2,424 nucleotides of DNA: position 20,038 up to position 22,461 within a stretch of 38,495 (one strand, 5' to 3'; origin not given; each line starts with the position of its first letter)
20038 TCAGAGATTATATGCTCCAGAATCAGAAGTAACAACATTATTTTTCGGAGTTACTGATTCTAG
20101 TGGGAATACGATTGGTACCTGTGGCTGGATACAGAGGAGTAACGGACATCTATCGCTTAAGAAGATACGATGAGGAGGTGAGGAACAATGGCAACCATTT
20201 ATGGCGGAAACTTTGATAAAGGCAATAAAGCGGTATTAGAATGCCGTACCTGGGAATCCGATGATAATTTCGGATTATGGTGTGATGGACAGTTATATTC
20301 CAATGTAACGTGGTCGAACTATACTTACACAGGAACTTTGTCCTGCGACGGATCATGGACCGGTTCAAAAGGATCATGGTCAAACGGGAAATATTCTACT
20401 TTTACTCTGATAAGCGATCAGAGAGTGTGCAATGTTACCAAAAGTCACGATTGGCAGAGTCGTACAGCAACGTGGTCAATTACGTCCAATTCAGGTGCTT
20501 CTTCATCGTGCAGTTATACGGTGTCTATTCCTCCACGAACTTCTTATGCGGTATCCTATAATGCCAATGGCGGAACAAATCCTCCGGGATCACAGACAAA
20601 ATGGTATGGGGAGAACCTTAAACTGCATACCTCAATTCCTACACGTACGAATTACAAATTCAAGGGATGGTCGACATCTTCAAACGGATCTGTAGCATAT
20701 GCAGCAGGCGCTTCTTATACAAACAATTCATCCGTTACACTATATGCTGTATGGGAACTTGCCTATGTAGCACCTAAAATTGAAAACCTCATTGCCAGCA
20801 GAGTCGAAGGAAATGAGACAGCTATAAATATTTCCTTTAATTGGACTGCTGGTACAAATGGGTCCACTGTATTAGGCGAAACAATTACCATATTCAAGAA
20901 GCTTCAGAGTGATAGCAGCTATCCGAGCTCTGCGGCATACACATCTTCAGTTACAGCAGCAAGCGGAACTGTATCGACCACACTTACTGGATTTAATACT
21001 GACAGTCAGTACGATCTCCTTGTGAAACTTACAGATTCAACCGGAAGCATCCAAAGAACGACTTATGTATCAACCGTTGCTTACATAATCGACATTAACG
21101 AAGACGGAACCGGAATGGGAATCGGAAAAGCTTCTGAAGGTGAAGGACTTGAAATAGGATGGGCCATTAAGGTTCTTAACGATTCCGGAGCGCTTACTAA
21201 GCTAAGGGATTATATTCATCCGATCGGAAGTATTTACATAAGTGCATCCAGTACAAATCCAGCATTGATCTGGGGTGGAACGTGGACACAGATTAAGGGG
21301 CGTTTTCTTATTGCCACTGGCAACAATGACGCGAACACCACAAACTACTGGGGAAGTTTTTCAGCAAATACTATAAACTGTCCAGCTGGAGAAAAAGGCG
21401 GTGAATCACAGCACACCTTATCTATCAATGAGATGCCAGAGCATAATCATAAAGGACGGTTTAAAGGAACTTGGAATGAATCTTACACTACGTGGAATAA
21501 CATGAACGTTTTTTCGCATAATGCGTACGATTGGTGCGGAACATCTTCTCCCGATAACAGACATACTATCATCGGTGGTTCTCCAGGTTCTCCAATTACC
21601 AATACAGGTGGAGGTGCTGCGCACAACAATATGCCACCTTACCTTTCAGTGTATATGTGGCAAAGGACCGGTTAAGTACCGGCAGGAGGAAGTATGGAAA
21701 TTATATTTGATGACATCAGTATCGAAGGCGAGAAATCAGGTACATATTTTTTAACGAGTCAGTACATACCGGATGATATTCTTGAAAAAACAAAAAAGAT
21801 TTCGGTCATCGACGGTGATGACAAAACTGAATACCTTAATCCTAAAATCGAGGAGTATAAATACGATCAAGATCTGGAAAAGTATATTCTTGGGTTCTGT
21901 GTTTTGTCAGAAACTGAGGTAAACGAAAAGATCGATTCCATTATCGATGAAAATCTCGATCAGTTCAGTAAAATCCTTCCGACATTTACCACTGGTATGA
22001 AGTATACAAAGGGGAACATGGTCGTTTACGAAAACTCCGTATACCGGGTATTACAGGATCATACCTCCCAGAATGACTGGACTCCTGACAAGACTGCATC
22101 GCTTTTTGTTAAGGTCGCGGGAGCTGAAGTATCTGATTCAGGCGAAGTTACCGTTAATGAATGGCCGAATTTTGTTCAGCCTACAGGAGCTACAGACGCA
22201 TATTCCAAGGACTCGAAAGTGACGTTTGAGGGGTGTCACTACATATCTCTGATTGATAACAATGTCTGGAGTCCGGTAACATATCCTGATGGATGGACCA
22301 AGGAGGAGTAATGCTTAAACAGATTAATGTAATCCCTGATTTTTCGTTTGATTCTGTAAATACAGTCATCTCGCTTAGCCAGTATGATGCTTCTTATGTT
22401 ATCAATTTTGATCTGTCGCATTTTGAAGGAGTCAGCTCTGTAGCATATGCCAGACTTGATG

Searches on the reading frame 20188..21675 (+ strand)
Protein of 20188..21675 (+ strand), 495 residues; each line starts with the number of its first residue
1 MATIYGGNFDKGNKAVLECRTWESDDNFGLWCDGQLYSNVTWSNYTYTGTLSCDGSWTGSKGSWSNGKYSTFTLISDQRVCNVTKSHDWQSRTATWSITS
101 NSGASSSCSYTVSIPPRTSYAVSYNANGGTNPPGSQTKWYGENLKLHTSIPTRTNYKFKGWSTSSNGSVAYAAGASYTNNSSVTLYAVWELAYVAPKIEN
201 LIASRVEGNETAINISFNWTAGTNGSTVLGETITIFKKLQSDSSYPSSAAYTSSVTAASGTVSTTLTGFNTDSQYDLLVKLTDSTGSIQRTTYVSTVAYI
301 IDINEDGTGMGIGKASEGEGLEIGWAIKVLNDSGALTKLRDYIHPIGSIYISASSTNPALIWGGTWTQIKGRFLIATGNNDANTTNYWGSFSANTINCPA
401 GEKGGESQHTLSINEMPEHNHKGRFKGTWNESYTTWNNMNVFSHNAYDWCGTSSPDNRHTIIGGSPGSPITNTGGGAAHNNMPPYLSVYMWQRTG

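Call 67: search_protein_families(library=pfam, proteins=[window:20188-21675:+], max_evalue=0.001)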
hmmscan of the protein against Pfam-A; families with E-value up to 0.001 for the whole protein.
window:20188-21675:+ (495 aa): 2 families
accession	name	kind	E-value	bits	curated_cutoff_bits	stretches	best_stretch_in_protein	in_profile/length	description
PF21939.1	Gp10_C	-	7.1e-20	72.8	27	1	341-494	3-139/139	Baseplate structural protein Gp10, C-terminal domain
PF09479.16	Flg_new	-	3.2e-16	59.6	27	1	120-188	1-65/65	Listeria-Bacteroides repeat domain (List_Bact_rpt)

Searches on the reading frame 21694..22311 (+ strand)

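Call 67: search_protein_families(library=pfam, proteins=[window:21694-22311:+], max_evalue=0.001)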
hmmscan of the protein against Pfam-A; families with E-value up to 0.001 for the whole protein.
window:21694-22311:+ (205 aa): 1 family
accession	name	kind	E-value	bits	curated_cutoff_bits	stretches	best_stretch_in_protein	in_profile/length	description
PF02839.19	CBM_5_12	-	5e-12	46.1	26.2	1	99-138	3-43/44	Carbohydrate-binding module family 5/12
